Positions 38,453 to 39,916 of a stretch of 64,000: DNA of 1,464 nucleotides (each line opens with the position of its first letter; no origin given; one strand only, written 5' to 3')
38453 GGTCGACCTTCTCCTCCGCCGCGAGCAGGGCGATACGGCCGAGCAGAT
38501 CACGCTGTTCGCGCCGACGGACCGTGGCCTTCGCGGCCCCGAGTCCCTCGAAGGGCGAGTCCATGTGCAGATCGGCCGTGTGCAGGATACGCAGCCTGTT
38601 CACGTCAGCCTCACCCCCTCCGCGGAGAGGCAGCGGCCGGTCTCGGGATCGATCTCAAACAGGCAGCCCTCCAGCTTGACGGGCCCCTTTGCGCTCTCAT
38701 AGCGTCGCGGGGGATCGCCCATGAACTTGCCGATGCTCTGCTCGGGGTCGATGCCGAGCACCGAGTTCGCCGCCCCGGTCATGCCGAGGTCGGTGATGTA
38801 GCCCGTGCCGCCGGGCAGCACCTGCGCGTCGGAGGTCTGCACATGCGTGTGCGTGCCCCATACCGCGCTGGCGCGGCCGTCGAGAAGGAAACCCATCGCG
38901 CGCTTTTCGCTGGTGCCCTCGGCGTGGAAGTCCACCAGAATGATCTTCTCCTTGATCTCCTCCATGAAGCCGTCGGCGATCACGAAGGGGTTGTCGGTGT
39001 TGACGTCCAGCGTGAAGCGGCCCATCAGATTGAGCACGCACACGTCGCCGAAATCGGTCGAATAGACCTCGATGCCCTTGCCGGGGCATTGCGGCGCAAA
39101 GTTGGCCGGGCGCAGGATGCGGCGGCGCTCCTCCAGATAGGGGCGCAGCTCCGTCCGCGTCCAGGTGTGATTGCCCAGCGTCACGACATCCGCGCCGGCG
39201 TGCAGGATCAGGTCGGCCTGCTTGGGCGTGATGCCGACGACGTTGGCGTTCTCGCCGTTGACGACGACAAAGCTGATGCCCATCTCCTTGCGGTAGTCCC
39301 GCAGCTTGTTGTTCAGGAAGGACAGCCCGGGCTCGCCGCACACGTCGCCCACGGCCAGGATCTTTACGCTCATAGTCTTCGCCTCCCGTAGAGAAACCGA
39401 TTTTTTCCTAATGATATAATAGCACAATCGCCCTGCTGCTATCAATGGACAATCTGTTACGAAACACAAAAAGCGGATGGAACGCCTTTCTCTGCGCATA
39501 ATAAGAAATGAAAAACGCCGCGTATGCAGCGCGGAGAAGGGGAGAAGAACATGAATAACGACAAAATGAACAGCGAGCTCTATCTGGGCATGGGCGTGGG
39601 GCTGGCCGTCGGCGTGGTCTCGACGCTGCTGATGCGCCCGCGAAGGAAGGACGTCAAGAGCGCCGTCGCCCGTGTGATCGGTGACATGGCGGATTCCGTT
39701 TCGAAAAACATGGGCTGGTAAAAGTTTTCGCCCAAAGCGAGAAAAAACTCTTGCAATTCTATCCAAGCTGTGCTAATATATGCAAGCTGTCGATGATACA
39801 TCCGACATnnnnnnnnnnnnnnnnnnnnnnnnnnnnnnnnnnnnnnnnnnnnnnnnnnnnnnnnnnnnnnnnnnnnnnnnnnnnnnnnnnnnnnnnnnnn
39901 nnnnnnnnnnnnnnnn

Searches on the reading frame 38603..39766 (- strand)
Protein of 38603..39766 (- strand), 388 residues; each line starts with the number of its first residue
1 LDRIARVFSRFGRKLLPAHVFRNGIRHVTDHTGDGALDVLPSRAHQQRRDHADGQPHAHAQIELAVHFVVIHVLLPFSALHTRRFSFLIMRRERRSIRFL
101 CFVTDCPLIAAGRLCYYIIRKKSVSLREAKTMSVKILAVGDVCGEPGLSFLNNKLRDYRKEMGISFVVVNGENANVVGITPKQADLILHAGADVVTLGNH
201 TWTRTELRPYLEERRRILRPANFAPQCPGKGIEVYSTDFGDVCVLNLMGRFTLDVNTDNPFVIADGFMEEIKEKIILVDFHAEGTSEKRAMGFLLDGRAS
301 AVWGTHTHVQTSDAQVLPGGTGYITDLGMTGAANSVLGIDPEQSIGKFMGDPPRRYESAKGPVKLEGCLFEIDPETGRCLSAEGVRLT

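Call 17: search_protein_families(library=pfam, proteins=[window:38603-39766:-], max_evalue=0.0001)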
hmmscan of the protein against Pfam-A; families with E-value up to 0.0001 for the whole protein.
window:38603-39766:- (388 aa): 2 families
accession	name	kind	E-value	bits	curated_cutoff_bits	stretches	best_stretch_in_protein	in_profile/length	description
PF13277.11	YmdB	-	5.6e-94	314.6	27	1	137-383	1-251/253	YmdB-like protein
PF00149.33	Metallophos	-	6.9e-08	33.6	21.5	1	135-309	2-190/191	Calcineurin-like phosphoesterase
